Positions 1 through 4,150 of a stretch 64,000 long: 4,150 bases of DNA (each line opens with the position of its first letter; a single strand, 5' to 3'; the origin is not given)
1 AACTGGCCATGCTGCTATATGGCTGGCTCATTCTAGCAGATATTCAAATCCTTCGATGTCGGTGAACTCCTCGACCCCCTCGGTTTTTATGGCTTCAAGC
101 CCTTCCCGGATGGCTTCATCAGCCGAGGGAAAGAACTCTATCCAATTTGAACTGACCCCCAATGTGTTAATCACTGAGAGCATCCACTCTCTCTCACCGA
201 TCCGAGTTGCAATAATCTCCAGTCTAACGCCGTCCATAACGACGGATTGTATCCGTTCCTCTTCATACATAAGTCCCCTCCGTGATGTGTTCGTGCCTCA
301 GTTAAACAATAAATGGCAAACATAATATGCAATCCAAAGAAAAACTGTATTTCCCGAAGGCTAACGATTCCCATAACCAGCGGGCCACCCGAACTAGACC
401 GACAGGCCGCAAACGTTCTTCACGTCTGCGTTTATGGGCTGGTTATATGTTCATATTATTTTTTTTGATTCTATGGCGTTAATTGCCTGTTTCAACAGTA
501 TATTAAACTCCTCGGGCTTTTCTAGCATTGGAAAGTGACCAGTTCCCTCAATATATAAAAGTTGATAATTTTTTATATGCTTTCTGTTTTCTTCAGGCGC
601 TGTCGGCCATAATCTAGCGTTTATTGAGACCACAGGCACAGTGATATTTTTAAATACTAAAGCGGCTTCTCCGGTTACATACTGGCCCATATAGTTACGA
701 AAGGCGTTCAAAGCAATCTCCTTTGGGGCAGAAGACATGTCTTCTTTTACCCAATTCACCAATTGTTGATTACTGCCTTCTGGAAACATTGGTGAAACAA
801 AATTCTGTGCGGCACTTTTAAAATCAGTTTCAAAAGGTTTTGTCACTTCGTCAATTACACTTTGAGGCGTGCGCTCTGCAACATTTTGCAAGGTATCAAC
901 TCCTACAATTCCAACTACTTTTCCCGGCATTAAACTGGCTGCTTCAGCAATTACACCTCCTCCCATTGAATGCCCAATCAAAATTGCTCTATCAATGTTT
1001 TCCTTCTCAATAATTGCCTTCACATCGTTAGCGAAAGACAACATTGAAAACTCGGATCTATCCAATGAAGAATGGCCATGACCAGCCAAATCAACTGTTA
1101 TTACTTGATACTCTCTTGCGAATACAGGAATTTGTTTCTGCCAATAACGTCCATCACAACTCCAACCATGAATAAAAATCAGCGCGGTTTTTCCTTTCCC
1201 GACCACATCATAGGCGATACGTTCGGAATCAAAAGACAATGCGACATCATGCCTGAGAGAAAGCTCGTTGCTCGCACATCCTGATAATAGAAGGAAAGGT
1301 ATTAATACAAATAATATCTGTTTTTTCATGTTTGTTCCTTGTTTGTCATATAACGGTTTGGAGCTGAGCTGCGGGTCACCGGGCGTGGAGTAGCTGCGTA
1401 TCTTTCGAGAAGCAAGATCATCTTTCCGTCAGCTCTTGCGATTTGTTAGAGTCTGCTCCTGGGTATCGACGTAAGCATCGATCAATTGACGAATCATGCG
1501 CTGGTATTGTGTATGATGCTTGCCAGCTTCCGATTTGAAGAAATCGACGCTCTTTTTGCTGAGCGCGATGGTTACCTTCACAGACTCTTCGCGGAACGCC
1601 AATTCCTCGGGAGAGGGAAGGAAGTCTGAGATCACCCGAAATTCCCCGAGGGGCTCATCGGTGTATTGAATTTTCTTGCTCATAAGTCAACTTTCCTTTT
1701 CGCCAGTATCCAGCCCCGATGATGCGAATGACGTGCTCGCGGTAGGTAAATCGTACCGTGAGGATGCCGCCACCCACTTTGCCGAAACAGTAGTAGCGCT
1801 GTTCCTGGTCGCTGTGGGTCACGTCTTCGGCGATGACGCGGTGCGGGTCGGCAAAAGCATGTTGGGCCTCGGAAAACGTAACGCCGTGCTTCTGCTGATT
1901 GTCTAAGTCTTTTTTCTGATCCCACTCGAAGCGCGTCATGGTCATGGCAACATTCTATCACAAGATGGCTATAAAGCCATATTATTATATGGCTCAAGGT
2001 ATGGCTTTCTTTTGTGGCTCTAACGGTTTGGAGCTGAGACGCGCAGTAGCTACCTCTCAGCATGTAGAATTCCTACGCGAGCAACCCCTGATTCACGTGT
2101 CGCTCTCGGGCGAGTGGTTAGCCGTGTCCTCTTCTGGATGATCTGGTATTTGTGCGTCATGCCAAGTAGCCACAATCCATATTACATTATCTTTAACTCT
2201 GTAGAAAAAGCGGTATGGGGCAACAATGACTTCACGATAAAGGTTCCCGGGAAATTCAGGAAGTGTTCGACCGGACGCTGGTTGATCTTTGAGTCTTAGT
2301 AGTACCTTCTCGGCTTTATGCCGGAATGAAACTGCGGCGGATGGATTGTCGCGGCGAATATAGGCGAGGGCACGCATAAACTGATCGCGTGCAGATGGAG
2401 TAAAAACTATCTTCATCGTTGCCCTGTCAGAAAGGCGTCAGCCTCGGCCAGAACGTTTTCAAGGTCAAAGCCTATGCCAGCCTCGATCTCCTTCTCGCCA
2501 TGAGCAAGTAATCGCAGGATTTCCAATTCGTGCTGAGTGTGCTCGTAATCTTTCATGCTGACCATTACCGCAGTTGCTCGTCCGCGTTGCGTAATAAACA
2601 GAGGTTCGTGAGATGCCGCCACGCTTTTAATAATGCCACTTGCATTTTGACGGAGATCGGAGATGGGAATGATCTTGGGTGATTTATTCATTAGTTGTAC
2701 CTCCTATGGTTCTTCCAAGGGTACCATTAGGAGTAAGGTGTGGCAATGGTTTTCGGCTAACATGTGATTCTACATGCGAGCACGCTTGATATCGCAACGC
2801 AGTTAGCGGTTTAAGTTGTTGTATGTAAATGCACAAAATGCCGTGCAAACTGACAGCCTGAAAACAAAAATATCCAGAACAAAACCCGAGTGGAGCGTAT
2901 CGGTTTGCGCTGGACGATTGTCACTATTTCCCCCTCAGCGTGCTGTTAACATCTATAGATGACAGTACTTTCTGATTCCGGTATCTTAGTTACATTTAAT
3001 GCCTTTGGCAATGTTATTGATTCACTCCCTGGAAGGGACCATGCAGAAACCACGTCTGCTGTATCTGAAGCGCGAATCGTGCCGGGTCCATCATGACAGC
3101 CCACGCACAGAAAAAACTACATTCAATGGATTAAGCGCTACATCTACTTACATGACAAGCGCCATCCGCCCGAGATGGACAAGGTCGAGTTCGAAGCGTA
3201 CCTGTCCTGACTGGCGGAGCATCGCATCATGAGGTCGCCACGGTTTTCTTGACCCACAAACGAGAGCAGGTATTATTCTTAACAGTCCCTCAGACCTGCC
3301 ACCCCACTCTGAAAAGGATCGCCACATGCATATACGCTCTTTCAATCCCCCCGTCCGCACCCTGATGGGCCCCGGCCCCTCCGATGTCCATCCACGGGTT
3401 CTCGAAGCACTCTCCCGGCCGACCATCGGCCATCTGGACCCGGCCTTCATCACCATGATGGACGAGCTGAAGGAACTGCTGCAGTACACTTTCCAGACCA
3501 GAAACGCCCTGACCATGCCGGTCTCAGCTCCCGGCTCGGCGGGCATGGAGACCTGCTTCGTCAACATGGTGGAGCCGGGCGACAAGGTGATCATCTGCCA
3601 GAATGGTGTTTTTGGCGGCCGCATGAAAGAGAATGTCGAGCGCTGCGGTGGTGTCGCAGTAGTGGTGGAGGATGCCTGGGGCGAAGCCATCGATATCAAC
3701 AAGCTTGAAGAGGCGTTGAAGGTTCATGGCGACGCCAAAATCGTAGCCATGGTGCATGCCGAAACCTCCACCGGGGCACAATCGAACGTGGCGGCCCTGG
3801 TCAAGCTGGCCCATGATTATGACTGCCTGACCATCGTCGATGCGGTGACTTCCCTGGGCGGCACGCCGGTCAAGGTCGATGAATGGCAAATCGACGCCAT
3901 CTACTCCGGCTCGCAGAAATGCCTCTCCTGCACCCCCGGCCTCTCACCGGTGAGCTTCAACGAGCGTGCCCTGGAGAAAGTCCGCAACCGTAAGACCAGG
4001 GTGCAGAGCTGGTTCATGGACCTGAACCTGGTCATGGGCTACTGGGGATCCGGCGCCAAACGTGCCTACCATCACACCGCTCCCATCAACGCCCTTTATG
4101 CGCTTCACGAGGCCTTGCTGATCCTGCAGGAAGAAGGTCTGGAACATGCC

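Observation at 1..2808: Integron-style cassette array: the 7-mer cores of successive junction elements are exactly complementary across cassette boundaries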

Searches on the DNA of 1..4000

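Call 53: search_with_rna_model(model_id=R1, source=window, start=1, end=4000, filters=off, max_evalue=10)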
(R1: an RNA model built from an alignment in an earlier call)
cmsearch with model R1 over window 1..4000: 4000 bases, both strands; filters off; matches with E-value up to 10: 7.
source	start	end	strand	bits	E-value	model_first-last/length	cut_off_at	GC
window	2018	2123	+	96.1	9.1e-26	1-105/105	no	0.57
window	1348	1451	+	53.8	6.8e-14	1-105/105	no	0.51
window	2801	2824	+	5.4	2.4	1-105/105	no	0.33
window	359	448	+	4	6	1-105/105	no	0.54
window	3941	3996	-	4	6.3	1-105/105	no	0.59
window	2895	2951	+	3.4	9.1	1-105/105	no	0.53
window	388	421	-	3.3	9.6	1-105/105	no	0.59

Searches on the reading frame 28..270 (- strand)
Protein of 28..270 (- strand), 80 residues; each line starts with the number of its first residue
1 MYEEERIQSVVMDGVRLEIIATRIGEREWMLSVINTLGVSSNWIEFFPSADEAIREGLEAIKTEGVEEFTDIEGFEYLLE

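Call 8: search_protein_families(library=pfam, proteins=[window:28-270:-], max_evalue=0.01)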
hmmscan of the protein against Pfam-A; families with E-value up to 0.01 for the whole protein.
window:28-270:- (80 aa): 0 families

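Call 9: find_encoding_contigs(protein=window:28-270:-, flank=10000, max_places=10)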
Protein window:28-270:- (80 aa): no gene with exactly this product is on record in the collection.

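Call 10: search_protein_families(library=ncbifam, proteins=[window:28-270:-], max_evalue=0.1)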
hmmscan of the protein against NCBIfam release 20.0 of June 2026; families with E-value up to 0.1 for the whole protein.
window:28-270:- (80 aa): 0 families

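Call 33: find_homologous_proteins(query=window:28-270:-, max_evalue=0.001)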
Query window:28-270:- (80 aa): 35 proteins with E <= 0.001 among 37 candidates.
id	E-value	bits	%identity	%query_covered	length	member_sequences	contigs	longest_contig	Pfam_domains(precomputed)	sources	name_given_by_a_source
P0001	1.3e-43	163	100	100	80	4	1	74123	-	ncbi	ncbi:MAG: hypothetical protein ACSLFH_03235 [Desulfuromonadales bacterium]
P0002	2.7e-39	150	91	100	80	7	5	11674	-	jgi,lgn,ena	-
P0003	3.7e-39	149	90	100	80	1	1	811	-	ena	-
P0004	4.1e-39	149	89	100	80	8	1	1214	-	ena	-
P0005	4.1e-39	149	91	100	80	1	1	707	-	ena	-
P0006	2.3e-38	147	89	100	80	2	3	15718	-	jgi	-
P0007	2.7e-38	146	86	100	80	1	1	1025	-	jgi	jgi:hypothetical protein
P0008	5.3e-38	145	86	100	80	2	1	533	-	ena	-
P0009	5.8e-38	145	90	98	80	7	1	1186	-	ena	-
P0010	6.7e-38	145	86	100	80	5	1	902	-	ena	-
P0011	7.5e-38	145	87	98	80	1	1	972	-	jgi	jgi:hypothetical protein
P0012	1.8e-37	144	86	100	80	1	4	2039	-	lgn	-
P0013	3.4e-37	143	88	100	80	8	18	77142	-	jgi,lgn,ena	jgi:hypothetical protein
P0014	3.5e-37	143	85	100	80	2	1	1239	-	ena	-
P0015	3.6e-37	143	86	100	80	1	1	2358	-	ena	-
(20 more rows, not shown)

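Call 34: find_encoding_contigs(protein=P0001, flank=10000, max_places=5)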
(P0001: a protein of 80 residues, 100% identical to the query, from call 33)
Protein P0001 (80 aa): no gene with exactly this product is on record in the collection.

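Call 35: find_encoding_contigs(protein=P0013, flank=6000, max_places=10)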
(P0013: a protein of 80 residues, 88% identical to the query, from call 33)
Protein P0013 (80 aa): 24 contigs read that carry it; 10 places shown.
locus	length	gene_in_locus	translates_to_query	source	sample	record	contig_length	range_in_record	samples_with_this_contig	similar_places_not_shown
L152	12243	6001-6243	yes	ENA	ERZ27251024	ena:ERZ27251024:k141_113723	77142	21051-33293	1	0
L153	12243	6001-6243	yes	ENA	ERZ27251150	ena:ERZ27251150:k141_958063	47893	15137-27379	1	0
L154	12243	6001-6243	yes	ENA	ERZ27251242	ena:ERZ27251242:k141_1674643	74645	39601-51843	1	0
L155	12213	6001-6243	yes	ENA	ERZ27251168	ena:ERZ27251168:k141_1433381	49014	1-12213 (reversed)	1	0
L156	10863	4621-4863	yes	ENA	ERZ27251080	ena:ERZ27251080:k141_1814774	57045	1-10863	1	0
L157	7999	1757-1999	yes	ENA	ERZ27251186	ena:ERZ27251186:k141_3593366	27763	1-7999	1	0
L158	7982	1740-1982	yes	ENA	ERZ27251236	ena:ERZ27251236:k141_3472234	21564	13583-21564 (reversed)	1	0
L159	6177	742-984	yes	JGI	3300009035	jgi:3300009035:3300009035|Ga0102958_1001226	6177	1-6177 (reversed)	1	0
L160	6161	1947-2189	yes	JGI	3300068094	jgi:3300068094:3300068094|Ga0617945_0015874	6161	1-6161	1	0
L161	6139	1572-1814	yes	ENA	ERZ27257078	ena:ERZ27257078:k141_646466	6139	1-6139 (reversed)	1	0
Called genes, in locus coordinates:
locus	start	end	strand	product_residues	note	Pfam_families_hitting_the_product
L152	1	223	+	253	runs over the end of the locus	PF00902:TatC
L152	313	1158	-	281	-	PF13462:Thioredoxin_4, PF01323:DSBA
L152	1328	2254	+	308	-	PF00005:ABC_tran, PF13304:AAA_21 (weak)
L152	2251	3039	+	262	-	PF01061:ABC2_membrane, PF12698:ABC2_membrane_3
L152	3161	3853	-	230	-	PF00392:GntR, PF13412:HTH_24 (faint), PF07729:FCD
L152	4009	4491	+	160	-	PF07885:Ion_trans_2, PF02254:TrkA_N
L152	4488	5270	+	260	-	PF01261:AP_endonuc_2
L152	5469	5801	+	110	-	-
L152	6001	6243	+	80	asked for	-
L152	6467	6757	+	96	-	PF05015:HigB-like_toxin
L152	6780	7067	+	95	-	PF01381:HTH_3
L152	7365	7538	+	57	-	PF11225:DUF3024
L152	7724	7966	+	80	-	PF02604:PhdYeFM_antitox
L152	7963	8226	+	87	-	PF06769:YoeB_toxin, PF05016:ParE_toxin (weak)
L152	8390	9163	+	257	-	PF01925:TauE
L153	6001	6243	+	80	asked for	-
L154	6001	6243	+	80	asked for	-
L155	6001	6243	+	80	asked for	-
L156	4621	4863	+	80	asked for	-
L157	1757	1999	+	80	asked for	-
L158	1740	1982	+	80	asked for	-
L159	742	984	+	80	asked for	-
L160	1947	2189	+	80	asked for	-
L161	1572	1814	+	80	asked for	-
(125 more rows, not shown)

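Call 39: find_encoding_contigs(protein=P0002, flank=5000, max_places=5)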
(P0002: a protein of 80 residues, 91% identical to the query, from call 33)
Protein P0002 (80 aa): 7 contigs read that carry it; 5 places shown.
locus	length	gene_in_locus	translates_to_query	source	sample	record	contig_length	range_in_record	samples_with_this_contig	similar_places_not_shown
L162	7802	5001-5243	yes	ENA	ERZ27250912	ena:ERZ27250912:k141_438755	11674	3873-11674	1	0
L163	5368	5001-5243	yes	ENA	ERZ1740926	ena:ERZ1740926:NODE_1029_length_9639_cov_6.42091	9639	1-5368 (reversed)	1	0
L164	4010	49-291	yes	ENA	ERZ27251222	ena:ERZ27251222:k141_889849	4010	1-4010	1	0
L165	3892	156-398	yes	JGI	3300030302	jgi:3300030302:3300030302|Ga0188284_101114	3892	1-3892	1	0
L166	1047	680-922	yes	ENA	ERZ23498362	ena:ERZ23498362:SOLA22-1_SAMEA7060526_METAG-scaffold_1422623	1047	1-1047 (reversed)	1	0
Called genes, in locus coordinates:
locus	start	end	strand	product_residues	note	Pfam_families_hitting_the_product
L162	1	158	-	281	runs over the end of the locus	PF13462:Thioredoxin_4, PF01323:DSBA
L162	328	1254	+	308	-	PF00005:ABC_tran, PF13304:AAA_21 (weak)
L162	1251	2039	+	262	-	PF01061:ABC2_membrane, PF12698:ABC2_membrane_3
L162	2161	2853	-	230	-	PF00392:GntR, PF13412:HTH_24 (faint), PF07729:FCD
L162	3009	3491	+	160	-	PF07885:Ion_trans_2, PF02254:TrkA_N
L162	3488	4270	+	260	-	PF01261:AP_endonuc_2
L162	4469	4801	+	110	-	-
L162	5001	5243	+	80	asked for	-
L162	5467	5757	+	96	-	PF05015:HigB-like_toxin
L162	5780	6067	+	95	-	PF01381:HTH_3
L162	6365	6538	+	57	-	PF11225:DUF3024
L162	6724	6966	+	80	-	PF02604:PhdYeFM_antitox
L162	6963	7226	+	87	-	PF06769:YoeB_toxin, PF05016:ParE_toxin (weak)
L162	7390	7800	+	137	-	?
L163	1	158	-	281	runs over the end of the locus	PF13462:Thioredoxin_4, PF01323:DSBA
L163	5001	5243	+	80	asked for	-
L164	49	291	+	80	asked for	-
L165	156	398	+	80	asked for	-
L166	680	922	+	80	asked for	-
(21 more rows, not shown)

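Call 40: find_encoding_contigs(protein=P0006, flank=5000, max_places=4)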
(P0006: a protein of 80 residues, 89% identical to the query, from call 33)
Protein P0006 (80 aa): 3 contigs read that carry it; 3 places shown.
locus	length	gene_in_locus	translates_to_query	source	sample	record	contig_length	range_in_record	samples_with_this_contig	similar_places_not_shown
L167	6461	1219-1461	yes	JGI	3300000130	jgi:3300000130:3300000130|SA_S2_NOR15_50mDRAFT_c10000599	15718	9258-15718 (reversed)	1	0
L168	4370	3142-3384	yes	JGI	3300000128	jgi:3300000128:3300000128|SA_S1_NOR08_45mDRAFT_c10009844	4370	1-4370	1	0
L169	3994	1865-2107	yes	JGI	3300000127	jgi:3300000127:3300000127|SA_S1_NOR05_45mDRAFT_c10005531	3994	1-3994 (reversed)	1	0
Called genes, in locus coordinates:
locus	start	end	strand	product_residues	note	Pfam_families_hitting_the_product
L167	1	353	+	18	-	?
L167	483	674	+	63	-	PF07927:HicA_toxin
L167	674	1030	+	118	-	PF21748:UPF0150 (weak), PF05534:HicB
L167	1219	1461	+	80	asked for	-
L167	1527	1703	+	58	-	PF05015:HigB-like_toxin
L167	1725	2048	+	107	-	PF01381:HTH_3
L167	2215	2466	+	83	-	PF02604:PhdYeFM_antitox, PF18506:RelB-like (weak)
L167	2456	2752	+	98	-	PF05016:ParE_toxin, PF15781:ParE-like_toxin (weak)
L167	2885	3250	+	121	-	PF11964:SpoIIAA-like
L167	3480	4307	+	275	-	PF00892:EamA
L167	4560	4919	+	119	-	PF01588:tRNA_bind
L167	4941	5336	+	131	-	PF09622:DUF2391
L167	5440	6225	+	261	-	PF02567:PhzC-PhzF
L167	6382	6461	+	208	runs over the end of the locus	PF01810:LysE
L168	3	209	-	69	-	?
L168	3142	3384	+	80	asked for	-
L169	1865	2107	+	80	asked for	-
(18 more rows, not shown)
